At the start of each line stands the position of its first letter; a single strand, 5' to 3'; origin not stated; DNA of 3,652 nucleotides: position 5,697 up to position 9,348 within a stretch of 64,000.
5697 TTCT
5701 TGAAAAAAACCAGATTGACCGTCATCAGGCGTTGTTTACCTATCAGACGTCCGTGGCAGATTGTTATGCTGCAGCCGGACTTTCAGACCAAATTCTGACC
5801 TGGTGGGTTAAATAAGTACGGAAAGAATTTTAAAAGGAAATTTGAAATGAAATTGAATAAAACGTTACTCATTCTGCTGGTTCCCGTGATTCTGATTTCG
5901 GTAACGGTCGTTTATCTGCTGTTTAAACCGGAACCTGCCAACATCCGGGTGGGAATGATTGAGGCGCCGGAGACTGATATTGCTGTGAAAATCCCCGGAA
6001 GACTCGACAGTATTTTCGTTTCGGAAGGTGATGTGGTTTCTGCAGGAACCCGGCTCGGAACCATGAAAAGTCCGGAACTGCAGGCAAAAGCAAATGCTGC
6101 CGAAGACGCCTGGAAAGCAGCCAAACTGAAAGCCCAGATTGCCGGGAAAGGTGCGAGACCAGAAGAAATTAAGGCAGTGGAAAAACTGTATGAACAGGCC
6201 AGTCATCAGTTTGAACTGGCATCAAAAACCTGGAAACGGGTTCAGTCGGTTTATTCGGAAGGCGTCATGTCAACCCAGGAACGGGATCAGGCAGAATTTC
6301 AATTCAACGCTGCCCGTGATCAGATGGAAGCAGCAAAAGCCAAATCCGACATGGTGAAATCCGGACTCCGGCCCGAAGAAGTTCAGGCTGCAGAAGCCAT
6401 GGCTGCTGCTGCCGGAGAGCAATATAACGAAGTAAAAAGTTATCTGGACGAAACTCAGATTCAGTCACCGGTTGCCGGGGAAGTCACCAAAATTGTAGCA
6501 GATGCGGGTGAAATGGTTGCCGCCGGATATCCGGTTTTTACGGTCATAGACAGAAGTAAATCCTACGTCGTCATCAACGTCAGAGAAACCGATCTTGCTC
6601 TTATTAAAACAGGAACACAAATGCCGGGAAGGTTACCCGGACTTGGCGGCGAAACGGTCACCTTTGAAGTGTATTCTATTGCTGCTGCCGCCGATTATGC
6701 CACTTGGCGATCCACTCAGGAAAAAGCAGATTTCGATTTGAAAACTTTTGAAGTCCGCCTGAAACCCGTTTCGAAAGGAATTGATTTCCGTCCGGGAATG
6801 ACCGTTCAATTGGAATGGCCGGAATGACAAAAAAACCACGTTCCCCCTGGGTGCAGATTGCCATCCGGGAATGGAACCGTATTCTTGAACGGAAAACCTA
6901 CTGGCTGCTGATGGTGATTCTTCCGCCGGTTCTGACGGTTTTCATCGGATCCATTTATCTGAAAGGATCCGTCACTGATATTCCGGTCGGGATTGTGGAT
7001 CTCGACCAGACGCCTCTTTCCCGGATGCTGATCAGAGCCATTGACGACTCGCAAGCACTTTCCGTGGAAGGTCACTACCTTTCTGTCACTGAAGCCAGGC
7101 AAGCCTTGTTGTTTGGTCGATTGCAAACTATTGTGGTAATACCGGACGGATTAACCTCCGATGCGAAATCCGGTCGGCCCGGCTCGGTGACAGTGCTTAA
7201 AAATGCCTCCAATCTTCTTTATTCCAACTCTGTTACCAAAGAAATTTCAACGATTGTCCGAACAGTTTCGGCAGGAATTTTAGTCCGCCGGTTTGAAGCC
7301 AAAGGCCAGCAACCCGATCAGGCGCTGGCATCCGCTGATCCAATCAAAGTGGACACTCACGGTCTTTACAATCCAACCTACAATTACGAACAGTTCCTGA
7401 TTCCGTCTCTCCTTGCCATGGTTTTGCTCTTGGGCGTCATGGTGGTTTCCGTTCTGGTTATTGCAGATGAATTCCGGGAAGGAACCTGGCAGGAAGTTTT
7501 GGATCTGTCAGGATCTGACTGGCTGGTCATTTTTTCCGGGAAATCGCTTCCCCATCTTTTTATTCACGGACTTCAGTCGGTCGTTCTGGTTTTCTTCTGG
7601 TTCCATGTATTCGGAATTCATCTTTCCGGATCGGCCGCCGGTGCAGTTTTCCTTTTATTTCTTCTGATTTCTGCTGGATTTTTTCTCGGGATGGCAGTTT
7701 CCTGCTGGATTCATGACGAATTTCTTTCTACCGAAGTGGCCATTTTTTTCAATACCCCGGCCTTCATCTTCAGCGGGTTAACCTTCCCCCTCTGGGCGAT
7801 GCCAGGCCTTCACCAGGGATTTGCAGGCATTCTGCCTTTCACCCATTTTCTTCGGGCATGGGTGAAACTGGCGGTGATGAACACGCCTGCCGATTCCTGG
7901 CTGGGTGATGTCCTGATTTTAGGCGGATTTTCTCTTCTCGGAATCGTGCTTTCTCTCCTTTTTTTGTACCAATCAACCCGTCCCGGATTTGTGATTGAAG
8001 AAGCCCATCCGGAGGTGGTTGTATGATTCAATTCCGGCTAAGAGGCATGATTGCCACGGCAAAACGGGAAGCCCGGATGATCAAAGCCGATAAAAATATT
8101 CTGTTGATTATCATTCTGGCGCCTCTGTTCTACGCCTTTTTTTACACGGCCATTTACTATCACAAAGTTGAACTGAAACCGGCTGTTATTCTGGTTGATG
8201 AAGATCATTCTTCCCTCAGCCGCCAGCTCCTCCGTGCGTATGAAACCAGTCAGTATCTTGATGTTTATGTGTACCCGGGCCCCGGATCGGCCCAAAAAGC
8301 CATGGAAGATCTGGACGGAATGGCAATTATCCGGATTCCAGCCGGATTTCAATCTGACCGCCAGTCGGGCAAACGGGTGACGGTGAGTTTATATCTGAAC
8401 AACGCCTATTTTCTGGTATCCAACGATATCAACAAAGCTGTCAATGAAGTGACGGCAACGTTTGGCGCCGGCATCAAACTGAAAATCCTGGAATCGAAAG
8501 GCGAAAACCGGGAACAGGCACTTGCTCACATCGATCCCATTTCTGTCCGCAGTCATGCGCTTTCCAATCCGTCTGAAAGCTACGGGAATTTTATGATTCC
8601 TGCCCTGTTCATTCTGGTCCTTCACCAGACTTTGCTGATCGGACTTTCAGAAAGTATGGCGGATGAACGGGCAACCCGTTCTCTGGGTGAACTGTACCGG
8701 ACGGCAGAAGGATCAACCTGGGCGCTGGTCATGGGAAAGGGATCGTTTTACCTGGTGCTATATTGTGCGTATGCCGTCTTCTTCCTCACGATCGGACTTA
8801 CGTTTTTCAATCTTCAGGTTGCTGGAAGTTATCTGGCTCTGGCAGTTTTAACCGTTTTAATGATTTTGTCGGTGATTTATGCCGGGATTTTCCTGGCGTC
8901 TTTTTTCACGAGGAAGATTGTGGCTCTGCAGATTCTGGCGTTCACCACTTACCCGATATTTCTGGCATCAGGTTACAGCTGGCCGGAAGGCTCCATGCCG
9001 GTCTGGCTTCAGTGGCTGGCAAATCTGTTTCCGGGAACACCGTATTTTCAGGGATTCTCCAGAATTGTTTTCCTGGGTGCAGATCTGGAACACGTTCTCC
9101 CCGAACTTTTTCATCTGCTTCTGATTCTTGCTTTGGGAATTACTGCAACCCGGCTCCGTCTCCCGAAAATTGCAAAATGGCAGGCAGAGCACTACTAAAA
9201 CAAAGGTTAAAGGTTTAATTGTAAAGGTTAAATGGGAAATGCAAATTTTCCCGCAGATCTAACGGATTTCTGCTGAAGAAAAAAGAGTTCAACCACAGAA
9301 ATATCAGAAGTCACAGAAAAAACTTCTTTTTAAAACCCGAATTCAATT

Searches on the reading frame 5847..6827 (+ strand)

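Call 48: search_protein_families(library=pfam, proteins=[window:5847-6827:+], max_evalue=0.00001)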
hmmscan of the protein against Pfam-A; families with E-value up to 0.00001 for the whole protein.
window:5847-6827:+ (326 aa): 4 families
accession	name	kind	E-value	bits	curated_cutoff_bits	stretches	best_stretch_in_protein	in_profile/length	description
PF16576.10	HlyD_D23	-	1.5e-15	57.6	30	1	39-286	16-192/214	Barrel-sandwich domain of CusB or HlyD membrane-fusion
PF13437.12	HlyD_3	-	7.4e-14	52.8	22.2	1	205-316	2-105/106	HlyD family secretion protein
PF13533.13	Biotin_lipoyl_2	-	6.6e-07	29.5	29.8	0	45-70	3-28/32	Biotin-lipoyl like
PF00364.28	Biotin_lipoyl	-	1e-06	28.9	22.1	0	189-232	29-72/73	Biotin-requiring enzyme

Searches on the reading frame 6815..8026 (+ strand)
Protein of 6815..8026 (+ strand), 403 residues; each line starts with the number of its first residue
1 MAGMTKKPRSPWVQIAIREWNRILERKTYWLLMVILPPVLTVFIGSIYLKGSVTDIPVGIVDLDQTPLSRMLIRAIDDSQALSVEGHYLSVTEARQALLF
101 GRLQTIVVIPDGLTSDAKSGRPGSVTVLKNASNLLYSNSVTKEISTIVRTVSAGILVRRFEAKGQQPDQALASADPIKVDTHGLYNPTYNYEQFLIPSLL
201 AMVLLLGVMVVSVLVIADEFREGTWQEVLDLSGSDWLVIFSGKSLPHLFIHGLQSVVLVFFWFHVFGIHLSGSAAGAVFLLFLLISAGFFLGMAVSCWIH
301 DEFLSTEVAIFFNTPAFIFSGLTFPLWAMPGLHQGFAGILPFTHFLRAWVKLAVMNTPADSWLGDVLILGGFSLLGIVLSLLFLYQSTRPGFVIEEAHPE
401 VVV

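Call 48: search_protein_families(library=pfam, proteins=[window:6815-8026:+], max_evalue=0.00001)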
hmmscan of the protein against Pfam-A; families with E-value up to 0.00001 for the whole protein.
window:6815-8026:+ (403 aa): 2 families
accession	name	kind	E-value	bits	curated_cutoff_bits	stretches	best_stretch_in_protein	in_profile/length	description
PF12698.13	ABC2_membrane_3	-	2.4e-46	158.9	31.6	1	28-382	2-347/347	ABC-2 family transporter protein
PF01061.29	ABC2_membrane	-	2.1e-15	57.2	26.9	1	182-348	51-205/211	ABC-2 type transporter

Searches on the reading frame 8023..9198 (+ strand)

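Call 48: search_protein_families(library=pfam, proteins=[window:8023-9198:+], max_evalue=0.00001)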
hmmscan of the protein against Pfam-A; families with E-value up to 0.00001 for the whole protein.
window:8023-9198:+ (391 aa): 2 families
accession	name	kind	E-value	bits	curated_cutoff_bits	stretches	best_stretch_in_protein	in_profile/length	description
PF12698.13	ABC2_membrane_3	-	4.5e-50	171.1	31.6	1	26-374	3-343/347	ABC-2 family transporter protein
PF01061.29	ABC2_membrane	-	5.4e-17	62.5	26.9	1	192-349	51-210/211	ABC-2 type transporter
